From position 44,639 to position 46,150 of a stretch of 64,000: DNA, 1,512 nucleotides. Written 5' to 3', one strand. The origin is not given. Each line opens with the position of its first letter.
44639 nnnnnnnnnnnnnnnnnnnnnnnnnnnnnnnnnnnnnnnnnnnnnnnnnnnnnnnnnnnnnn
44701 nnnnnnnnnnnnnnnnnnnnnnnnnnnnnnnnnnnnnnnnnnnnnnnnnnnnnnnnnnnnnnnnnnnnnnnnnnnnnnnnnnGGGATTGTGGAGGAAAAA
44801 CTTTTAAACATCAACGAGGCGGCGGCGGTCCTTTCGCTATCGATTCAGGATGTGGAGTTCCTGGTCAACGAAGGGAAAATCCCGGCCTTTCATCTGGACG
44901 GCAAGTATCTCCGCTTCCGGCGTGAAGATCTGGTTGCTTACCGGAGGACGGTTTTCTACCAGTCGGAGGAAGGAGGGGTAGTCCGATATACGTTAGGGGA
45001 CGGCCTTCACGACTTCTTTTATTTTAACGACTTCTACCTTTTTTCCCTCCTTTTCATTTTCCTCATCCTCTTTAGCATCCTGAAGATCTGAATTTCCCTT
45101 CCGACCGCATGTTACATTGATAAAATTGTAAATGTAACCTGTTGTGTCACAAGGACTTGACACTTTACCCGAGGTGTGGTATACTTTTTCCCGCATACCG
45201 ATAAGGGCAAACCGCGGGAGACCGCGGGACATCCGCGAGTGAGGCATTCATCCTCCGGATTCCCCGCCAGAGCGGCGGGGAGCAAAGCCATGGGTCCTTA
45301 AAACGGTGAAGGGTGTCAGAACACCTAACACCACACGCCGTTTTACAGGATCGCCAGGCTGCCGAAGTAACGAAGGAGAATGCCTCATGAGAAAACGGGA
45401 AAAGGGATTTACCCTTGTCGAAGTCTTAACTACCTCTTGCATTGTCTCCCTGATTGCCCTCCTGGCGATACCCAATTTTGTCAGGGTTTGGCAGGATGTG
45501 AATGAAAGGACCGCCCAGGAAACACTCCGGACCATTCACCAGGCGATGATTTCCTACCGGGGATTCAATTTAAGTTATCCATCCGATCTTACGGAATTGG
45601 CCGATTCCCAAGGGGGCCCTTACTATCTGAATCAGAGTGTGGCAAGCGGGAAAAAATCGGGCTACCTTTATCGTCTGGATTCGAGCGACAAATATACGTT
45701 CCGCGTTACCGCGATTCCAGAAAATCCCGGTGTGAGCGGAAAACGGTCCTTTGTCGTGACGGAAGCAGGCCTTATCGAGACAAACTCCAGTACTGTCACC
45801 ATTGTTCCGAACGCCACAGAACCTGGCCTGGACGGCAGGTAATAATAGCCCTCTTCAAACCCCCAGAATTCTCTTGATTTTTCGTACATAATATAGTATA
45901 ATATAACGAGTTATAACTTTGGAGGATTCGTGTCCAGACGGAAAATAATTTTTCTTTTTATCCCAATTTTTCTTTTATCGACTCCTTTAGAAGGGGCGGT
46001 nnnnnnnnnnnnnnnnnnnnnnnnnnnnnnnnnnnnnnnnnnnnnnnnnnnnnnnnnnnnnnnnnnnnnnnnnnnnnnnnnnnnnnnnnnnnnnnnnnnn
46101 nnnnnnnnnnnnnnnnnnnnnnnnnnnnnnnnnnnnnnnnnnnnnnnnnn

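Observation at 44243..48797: Unusual neighbourhood: bactofilin-HTH fusion, second membrane-anchored HTH protein, pilin, and a 955-aa TPR/coiled-coil secreted protein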

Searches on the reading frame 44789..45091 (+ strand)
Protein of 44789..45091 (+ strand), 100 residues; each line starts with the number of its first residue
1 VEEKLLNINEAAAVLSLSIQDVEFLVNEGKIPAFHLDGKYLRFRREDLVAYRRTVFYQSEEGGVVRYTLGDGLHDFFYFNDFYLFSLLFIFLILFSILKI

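Call 3: search_protein_families(library=pfam, proteins=[window:44789-45091:+], max_evalue=0.1)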
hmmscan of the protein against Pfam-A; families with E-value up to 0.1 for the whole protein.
window:44789-45091:+ (100 aa): 2 families
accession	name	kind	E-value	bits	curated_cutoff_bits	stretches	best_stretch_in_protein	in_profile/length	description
PF12728.13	HTH_17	-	1.3e-09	38.7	27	1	5-53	1-48/51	Helix-turn-helix domain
PF21531.3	Rv2175c_wHTH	-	0.018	15.4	27.1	1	2-39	12-49/57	DNA-binding protein Rv2175c, wHTH domain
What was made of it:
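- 44789..45091 (+): Tail-anchored wHTH partner gene ('HTH2', 100 aa). The GTG start lies 6 nt after the fusion's stop codon. PF12728, 38.7 bits (call 3).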

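Call 4: search_protein_families(library=ncbifam, proteins=[window:44789-45091:+], max_evalue=0.1)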
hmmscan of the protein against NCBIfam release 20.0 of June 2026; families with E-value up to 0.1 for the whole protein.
window:44789-45091:+ (100 aa): 2 families
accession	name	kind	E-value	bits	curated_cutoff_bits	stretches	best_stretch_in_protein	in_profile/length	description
TIGR01764.1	excise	domain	2.7e-06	27.6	28.8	1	6-51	2-46/49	excisionase family DNA-binding protein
NF047737.1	antiphage_MADS1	equivalog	7.9e-06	26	80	1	3-48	1-45/49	methylation-associated defense system helix-turn-helix domain-containing protein MAD1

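Call 25: find_homologous_proteins(query=window:44789-45091:+)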
Query window:44789-45091:+ (100 aa): 18 proteins with E <= 0.001 among 28 candidates.
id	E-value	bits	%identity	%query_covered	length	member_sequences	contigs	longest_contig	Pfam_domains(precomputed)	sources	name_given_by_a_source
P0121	2.7e-57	209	100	100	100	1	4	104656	PF12728.14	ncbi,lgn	-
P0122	7.0e-37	144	73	83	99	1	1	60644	PF12728.14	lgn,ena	-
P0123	8.4e-37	143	71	99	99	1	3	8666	PF12728.14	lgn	-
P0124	6.8e-36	140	71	100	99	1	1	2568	PF12728.14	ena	-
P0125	2.6e-35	139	71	99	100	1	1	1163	PF12728.14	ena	-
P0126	5.3e-35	138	68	100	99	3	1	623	PF12728.14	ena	-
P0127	1.0e-34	137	70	81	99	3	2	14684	PF12728.14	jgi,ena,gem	-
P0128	1.6e-33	133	68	100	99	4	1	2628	PF12728.14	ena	-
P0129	3.7e-33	132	71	83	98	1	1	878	PF12728.14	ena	-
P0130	6.6e-33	131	70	100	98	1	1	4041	PF12728.14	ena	-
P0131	5.8e-32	128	66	83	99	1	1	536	PF12728.14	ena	-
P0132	1.6e-31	126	64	100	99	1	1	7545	PF12728.14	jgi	-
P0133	7.0e-31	124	64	97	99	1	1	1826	PF12728.14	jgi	jgi:excisionase family DNA binding protein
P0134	1.5e-30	123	63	99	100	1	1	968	PF12728.14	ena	-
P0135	5.5e-28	115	59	99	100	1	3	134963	PF12728.14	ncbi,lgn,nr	ncbi:MAG: helix-turn-helix domain-containing protein [Candidatus Omnitrophica bacterium]|nr:helix-tu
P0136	1.5e-18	85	48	98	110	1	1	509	PF12728.14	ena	-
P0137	1.6e-15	75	43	97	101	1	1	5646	PF12728.14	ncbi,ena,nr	ncbi:MAG: helix-turn-helix domain-containing protein [Candidatus Omnitrophica bacterium]|nr:helix-tu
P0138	2.9e-15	74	43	97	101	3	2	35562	PF12728.14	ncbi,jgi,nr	ncbi:MAG: DNA-binding protein [Candidatus Omnitrophota bacterium]|jgi:excisionase family DNA binding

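Call 60: predict_structure(alignment_id=A4)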
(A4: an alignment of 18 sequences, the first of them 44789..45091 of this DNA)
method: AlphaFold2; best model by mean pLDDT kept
length: 100 residues; sequences in the alignment: 18
mean_pLDDT: 74.6   pTM: 0.45
mean pLDDT of the five models: 74.6, 74.1, 73.8, 73.3, 72.2
residues with pLDDT >= 90: 10; 70-90: 57; 50-70: 25; < 50: 8
segments of 3 or more residues with pLDDT < 50: 60-65
pLDDT, mean of each block of 10 residues (from residue 1): 72 82 80 73 81 64 52 67 83 93
secondary structure, 60 per line:
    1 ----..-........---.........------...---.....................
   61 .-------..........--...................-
elements in order: H8-15 H19-27 E34-36 E40-44 H45-61 H69-78 H81-99
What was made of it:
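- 44795..44947 (+): wHTH domain of HTH2 (residues 3-53). AF2 elements H8-15, H19-27, E34-36, E40-44 and H45-61 (call 60).
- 45038..45088 (+): C-terminal transmembrane tail (residues 84-100). AF2 helix 81-99, pLDDT 83-93 (call 60).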

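Call 75: find_related_loci(query=A6, collection=metagenome_contigs, flank=3000)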
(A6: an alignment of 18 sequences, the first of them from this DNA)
Query A6 (100 aa) in metagenome_contigs; peptide patterns used: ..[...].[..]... (x = any residue, [..] = any of these).
600 stretches matched a pattern (row limit reached: there are more); 460 encode a relative of the query (tblastn E <= 1e-3); the best 80 are kept; 80 distinct loci.
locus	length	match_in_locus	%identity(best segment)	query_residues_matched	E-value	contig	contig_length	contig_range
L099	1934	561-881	46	1-100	3e-25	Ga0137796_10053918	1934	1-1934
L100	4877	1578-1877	43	2-99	5e-22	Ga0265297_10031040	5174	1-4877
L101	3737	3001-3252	48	1-83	2e-21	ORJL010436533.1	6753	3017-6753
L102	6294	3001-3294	39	1-99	4e-21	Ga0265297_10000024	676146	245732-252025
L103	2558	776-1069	41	1-99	4e-21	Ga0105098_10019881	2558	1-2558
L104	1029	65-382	42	1-99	3e-21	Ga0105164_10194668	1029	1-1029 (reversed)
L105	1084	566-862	44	2-99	5e-21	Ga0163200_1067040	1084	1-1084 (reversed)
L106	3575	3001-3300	42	2-99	3e-20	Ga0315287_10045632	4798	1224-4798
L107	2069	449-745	38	1-99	3e-20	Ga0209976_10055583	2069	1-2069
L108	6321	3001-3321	40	1-99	4e-20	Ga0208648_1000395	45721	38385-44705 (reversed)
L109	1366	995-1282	43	2-99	3e-20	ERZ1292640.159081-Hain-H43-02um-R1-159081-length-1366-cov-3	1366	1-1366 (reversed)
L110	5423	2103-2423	40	1-99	4e-20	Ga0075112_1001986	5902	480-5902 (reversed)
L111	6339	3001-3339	38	1-99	4e-20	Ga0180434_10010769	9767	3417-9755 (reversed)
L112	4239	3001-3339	38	1-99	4e-20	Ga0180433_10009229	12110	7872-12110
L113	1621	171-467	39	2-99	4e-20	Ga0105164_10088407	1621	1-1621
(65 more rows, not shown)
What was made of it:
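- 45011..45037 (+): Invariant juxtamembrane motif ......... (residues 75-83). It served as the scan pattern DF[FLV]Y[FY]NDF (call 75).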

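Call 79: search_protein_families(library=padloc, proteins=[window:44789-45091:+], max_evalue=0.01)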
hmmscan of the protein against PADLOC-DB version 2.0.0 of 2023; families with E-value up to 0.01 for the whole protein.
window:44789-45091:+ (100 aa): 1 family
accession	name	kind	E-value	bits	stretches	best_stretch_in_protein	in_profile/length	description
PDLC04133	mad1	-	3.4e-05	22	1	1-50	1-49/60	mads_1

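Call 84: fold_search(model_id=the predicted structure, library=pdb)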
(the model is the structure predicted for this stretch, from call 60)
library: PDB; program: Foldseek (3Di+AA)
matches with E <= 10: 780; with E <= 0.001: 0
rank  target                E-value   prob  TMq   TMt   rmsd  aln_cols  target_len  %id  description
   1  5i44_B                5.5e-03  1.00  0.47  0.66   2.3        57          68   26  Structure of RacA-DNA complex; P21 form (released 2016-05-04)
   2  5i44_I                5.5e-03  1.00  0.48  0.69   3.5        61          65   26  Structure of RacA-DNA complex; P21 form (released 2016-05-04)
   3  5i44_A                6.7e-03  1.00  0.49  0.69   3.3        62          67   26  Structure of RacA-DNA complex; P21 form (released 2016-05-04)
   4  5i44_K                7.6e-03  1.00  0.50  0.71   3.3        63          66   25  Structure of RacA-DNA complex; P21 form (released 2016-05-04)
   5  6ama_P                1.1e-02  1.00  0.45  0.77   1.8        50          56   24  Structure of S. coelicolor/S. venezuelae BldC-smeA-ssfA complex to 3.09 Angstrom (released 2018-03-28)
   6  6ama_B                1.4e-02  1.00  0.44  0.77   1.4        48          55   25  Structure of S. coelicolor/S. venezuelae BldC-smeA-ssfA complex to 3.09 Angstrom (released 2018-03-28)
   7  6ama_A                1.5e-02  1.00  0.45  0.79   1.4        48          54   25  Structure of S. coelicolor/S. venezuelae BldC-smeA-ssfA complex to 3.09 Angstrom (released 2018-03-28)
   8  5i41                  1.5e-02  1.00  0.48  0.67   3.6        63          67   25  Structure of the apo RacA DNA binding domain (released 2016-05-04)
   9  5d8c_B                1.6e-02  1.00  0.52  0.42  11.3       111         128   17  Crystal structure of HiNmlR, a MerR family regulator lacking the sensor domain, bound to promoter DNA (released 2016-06-29)
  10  5d90_C                1.8e-02  1.00  0.48  0.37   3.6        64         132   19  Crystal structure of HiNmlR, a MerR family regulator lacking the sensor domain, bound to promoter DNA (released 2016-06-29)
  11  5i44_G                1.9e-02  1.00  0.50  0.69   5.8        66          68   23  Structure of RacA-DNA complex; P21 form (released 2016-05-04)
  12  6ama_Y                2.0e-02  1.00  0.45  0.75   1.4        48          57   25  Structure of S. coelicolor/S. venezuelae BldC-smeA-ssfA complex to 3.09 Angstrom (released 2018-03-28)
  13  2zhg_A                2.0e-02  1.00  0.50  0.42   1.7        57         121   21  Crystal structure of SoxR in complex with DNA (released 2008-03-25)
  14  6ama_H                2.2e-02  1.00  0.45  0.78   1.3        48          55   25  Structure of S. coelicolor/S. venezuelae BldC-smeA-ssfA complex to 3.09 Angstrom (released 2018-03-28)
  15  2zhh                  2.5e-02  1.00  0.51  0.43   2.3        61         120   20  Crystal structure of SoxR (released 2008-03-25)
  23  5i44_H                4.2e-02  1.00  0.47  0.68   6.1        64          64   23  Structure of RacA-DNA complex; P21 form (released 2016-05-04)
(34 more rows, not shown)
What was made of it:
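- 44795..44947 (+): Best fold matches are RacA 5i44 and BldC 6ama (call 84).
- The wHTH best matches the chromosome-anchoring protein RacA, then BldC (call 84). The partner's best fold match is the RacA DNA-binding domain (call 84).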

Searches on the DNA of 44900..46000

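Call 8: search_rna_families(source=window, start=44900, end=46000, threshold=evalue, max_evalue=5, show_alignments=2)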
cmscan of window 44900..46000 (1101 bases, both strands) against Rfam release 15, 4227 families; matches with E-value up to 5: 2.
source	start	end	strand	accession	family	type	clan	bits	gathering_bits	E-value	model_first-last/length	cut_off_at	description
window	45197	45367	+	RF03167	c-di-GMP-I-GGC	Cis-reg; riboswitch;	CL00126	43.6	59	1e-08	1-80/80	no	c-di-GMP-I-GGC riboswitch aptamer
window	45297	45347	-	RF04003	mir-4841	Gene; miRNA;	-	19.5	100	0.91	1-86/86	no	mir-4841 microRNA precursor family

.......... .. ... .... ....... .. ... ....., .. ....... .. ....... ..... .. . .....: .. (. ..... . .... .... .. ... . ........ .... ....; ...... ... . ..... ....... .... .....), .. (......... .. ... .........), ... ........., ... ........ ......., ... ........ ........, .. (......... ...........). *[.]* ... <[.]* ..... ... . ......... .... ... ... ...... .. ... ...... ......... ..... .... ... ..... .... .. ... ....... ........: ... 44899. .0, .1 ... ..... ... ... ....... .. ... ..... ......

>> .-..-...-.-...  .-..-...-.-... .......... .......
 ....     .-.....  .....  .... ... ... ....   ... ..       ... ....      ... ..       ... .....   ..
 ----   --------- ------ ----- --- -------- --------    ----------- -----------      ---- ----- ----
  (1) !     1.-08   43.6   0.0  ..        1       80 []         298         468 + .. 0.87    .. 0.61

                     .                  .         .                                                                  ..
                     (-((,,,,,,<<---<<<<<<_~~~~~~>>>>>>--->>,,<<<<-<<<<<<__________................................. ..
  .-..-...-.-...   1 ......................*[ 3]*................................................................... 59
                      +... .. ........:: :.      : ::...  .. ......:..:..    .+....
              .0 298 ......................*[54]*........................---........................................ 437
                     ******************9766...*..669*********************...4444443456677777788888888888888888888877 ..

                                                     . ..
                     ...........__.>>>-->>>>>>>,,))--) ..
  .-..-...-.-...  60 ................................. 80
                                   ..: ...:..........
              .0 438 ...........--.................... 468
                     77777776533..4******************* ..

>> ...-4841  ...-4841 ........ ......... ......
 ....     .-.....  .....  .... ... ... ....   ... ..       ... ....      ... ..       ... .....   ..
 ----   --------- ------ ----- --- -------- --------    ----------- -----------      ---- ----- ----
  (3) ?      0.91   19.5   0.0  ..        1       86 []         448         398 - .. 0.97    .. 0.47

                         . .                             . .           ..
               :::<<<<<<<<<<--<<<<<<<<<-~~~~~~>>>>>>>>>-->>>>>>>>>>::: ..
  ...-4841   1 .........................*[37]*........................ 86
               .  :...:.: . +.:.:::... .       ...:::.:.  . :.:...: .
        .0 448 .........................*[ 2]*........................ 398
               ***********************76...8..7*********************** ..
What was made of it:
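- On c-di-GMP-I riboswitch (RF01051): The related GGC-variant model (RF03167) scores 43.6 against 59, which is not met (call 8).
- Tried and rejected: The GGC-variant model scores below its gathering score (call 8), and the sequence keeps the canonical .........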
